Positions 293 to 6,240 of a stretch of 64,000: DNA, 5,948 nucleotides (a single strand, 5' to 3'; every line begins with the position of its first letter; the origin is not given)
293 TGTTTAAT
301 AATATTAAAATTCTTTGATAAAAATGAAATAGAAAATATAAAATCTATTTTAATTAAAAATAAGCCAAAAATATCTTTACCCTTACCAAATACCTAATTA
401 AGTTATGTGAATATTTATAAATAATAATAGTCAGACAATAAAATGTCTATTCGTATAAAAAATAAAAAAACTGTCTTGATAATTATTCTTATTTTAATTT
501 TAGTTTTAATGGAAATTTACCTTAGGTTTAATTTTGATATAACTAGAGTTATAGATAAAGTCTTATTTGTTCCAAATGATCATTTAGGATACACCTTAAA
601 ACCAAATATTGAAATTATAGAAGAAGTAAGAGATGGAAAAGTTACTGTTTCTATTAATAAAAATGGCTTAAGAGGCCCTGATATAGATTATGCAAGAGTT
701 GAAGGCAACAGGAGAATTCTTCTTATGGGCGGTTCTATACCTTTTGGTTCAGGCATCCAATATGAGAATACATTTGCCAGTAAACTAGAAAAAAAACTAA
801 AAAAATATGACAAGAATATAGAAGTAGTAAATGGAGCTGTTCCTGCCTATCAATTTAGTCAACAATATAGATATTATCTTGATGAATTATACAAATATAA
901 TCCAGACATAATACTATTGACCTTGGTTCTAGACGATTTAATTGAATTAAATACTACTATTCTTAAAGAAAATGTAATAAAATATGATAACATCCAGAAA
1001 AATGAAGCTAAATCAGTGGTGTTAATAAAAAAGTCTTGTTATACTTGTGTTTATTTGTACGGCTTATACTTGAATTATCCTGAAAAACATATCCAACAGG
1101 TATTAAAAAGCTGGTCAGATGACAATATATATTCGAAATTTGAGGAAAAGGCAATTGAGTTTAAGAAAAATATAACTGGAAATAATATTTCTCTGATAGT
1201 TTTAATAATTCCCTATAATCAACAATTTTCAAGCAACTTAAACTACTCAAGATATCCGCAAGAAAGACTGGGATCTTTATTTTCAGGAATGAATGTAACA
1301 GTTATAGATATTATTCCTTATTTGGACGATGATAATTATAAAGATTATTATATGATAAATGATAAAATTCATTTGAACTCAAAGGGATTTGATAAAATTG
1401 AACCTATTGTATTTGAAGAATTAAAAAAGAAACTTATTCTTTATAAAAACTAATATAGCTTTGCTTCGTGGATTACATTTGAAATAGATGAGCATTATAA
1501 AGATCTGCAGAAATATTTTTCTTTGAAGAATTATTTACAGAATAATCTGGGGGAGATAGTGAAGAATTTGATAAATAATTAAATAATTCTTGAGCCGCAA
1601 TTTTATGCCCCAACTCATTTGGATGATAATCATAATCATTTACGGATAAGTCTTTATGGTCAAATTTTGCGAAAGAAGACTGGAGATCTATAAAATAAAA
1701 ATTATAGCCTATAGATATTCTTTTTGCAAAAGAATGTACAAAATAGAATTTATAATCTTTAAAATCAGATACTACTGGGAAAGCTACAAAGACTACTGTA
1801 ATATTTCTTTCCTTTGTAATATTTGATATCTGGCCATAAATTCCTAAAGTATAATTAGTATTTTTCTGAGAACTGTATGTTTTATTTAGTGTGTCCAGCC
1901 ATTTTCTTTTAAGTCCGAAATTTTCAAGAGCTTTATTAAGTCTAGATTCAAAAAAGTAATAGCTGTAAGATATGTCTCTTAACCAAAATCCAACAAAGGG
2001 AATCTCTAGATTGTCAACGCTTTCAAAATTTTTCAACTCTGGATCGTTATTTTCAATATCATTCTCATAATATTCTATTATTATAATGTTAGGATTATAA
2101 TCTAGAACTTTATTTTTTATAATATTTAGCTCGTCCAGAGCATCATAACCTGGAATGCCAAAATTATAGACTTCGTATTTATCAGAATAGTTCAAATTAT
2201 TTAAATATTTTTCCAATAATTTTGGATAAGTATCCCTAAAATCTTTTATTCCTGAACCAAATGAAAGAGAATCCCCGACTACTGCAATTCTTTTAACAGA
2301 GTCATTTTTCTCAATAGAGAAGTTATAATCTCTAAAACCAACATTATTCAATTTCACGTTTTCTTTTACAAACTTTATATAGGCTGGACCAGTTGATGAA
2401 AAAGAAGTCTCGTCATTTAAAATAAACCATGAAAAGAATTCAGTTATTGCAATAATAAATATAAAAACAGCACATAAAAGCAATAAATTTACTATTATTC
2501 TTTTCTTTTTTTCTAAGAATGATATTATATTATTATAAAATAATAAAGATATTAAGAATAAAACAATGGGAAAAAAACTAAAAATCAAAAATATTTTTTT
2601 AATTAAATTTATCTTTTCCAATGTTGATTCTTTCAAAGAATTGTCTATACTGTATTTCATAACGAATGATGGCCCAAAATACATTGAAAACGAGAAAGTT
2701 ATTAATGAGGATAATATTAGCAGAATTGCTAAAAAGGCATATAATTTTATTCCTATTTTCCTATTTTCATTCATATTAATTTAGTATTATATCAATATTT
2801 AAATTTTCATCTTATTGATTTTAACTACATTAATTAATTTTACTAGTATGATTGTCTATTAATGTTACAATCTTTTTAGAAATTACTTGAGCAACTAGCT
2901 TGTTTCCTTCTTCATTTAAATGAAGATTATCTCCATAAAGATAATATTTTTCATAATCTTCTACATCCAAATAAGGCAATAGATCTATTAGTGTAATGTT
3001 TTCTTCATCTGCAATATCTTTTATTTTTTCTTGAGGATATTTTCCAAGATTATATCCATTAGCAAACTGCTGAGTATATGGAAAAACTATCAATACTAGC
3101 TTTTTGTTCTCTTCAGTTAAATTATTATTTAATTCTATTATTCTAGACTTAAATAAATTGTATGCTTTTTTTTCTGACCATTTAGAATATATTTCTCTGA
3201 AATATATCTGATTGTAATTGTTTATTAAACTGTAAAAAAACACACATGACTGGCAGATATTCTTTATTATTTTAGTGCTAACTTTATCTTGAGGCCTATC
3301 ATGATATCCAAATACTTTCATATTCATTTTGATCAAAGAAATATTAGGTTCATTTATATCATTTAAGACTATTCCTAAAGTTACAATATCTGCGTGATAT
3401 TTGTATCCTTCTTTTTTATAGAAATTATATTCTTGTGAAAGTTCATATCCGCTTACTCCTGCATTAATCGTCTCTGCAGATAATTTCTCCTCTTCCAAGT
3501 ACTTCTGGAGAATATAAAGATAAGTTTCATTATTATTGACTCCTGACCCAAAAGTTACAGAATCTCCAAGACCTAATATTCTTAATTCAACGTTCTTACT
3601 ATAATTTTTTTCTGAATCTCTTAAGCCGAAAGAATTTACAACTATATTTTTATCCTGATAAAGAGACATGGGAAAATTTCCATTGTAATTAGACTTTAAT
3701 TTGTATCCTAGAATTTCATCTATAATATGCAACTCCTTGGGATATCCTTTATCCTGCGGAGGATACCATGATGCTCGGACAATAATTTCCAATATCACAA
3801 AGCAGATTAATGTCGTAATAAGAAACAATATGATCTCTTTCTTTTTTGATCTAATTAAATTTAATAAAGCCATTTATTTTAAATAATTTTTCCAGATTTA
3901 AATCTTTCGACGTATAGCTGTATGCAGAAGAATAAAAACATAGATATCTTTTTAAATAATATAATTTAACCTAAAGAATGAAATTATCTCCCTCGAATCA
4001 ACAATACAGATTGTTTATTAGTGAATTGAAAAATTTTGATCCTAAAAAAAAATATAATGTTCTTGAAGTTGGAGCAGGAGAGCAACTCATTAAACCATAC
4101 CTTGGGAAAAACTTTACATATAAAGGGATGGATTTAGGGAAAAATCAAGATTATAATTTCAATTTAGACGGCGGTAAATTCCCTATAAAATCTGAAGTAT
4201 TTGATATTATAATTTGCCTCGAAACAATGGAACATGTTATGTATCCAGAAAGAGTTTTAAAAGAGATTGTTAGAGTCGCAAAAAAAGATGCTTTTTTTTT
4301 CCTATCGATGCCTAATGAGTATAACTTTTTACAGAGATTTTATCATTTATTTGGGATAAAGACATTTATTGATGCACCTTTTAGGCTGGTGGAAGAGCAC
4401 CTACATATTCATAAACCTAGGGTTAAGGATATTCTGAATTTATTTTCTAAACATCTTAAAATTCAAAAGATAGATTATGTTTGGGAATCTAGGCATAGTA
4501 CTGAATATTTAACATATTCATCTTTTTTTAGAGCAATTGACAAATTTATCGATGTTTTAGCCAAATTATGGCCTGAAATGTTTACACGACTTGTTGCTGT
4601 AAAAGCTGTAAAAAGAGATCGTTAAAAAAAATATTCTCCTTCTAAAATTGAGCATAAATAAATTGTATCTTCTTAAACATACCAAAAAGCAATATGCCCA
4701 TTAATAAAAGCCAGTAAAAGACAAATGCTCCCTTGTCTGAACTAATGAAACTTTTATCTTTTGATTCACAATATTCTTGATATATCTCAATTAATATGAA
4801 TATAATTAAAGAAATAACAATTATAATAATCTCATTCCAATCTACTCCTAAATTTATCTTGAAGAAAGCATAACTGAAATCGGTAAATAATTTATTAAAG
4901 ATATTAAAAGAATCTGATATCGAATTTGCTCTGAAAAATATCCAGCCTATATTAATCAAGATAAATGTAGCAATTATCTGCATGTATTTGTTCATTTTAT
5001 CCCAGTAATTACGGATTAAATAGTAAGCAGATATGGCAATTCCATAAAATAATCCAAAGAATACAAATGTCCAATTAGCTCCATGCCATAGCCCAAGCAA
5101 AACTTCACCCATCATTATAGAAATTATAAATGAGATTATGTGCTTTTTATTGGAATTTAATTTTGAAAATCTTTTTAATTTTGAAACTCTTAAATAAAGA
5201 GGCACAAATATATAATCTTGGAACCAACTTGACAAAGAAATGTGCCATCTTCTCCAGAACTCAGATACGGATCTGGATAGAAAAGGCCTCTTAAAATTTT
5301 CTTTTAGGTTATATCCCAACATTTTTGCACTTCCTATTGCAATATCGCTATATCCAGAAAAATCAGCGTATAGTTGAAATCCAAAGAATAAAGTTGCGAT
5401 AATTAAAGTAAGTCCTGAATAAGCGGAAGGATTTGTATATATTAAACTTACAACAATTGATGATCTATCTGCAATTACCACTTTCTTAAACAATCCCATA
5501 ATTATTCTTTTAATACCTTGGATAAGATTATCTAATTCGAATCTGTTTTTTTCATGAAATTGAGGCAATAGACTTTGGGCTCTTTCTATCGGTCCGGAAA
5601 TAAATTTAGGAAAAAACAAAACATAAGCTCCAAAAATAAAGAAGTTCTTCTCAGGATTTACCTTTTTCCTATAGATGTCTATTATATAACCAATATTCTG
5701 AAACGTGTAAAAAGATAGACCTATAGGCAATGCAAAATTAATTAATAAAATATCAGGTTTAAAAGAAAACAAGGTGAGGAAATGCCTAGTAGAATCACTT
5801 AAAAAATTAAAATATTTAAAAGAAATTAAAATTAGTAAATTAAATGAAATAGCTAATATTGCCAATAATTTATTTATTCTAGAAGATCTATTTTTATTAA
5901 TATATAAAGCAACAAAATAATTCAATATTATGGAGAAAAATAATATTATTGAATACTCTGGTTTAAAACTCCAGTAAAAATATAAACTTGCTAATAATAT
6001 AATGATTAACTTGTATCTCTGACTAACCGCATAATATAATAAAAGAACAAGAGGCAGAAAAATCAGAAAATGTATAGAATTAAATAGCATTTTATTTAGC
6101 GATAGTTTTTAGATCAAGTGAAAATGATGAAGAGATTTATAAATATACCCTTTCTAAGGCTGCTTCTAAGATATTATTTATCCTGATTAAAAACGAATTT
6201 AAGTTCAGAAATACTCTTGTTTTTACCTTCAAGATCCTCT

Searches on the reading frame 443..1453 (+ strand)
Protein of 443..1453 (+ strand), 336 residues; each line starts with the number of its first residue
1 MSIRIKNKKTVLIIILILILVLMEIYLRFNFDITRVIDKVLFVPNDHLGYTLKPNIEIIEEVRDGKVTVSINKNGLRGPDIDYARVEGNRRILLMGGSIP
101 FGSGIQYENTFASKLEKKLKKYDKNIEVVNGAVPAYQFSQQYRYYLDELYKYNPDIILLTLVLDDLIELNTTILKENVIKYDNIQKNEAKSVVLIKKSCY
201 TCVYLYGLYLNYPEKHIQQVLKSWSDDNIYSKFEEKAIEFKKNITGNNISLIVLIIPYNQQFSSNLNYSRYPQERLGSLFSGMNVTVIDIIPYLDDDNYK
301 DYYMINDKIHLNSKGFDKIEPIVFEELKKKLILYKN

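Call 38: search_protein_families(library=pfam, proteins=[window:443-1453:+], max_evalue=0.001)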
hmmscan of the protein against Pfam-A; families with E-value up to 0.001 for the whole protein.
window:443-1453:+ (336 aa): 1 family
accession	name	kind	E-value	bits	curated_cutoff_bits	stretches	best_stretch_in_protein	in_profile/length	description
PF13472.12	Lipase_GDSL_2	-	1.7e-05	25.8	32.9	1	95-316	2-176/178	GDSL-like Lipase/Acylhydrolase family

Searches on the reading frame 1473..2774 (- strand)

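Call 97: search_protein_families(library=pfam, proteins=[window:1473-2774:-], max_evalue=0.001)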
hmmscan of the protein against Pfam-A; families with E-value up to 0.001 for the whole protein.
window:1473-2774:- (433 aa): 2 families
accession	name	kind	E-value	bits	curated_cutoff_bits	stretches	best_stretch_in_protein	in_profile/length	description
PF13472.12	Lipase_GDSL_2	-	1.1e-09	39.4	32.9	1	165-392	1-178/178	GDSL-like Lipase/Acylhydrolase family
PF00657.28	Lipase_GDSL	-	3.9e-08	34.1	23.6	1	163-245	1-96/208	GDSL-like Lipase/Acylhydrolase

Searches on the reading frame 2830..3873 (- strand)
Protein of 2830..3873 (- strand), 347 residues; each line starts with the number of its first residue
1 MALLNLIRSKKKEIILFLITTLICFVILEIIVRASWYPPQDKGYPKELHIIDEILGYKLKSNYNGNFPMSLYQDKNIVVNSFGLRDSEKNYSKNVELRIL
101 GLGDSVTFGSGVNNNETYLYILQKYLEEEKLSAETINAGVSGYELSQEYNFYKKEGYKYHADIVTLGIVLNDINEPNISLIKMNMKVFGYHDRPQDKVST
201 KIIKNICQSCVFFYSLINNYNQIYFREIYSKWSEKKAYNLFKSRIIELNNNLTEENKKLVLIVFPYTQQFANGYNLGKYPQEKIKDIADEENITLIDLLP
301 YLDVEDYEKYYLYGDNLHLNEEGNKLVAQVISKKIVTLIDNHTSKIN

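Call 38: search_protein_families(library=pfam, proteins=[window:2830-3873:-], max_evalue=0.001)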
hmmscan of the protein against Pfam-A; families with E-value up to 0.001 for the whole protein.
window:2830-3873:- (347 aa): 2 families
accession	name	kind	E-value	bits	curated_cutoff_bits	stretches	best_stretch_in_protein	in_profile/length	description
PF13472.12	Lipase_GDSL_2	-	1.1e-13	52.5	32.9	1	102-326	2-178/178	GDSL-like Lipase/Acylhydrolase family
PF00657.28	Lipase_GDSL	-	5e-09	37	23.6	1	99-330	1-207/208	GDSL-like Lipase/Acylhydrolase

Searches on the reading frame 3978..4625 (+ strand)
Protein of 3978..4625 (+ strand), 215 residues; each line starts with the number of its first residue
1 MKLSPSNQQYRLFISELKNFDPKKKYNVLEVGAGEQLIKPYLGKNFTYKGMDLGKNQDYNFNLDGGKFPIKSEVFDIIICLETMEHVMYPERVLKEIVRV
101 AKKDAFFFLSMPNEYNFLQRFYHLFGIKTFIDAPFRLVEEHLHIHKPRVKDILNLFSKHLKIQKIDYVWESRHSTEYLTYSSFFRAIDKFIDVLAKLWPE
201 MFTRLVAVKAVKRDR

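Call 38: search_protein_families(library=pfam, proteins=[window:3978-4625:+], max_evalue=0.001)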
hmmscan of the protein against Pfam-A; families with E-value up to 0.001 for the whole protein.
window:3978-4625:+ (215 aa): 6 families
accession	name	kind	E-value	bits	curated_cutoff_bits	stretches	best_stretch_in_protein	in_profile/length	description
PF13489.12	Methyltransf_23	-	2.1e-10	41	27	1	20-123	16-124/164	Methyltransferase domain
PF08241.18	Methyltransf_11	-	2.9e-09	37.9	21.2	1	29-108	1-94/95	Methyltransferase domain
PF13847.12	Methyltransf_31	-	1.5e-05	25.1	27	1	67-119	65-120/145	Methyltransferase domain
PF07021.18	MetW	-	0.00019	21.5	21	1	69-120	70-118/193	Methionine biosynthesis protein MetW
PF08242.18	Methyltransf_12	-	0.00025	22.1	30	0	69-106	64-97/98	Methyltransferase domain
PF13649.12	Methyltransf_25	-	0.00092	20.3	27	0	64-103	54-95/97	Methyltransferase domain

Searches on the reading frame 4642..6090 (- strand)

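Call 97: search_protein_families(library=pfam, proteins=[window:4642-6090:-], max_evalue=0.001)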
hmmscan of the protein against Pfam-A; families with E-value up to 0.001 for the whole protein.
window:4642-6090:- (482 aa): 1 family
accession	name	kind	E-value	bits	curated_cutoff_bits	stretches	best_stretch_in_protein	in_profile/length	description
PF03062.24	MBOAT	-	2.9e-20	73.3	27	1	150-389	81-331/337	MBOAT, membrane-bound O-acyltransferase family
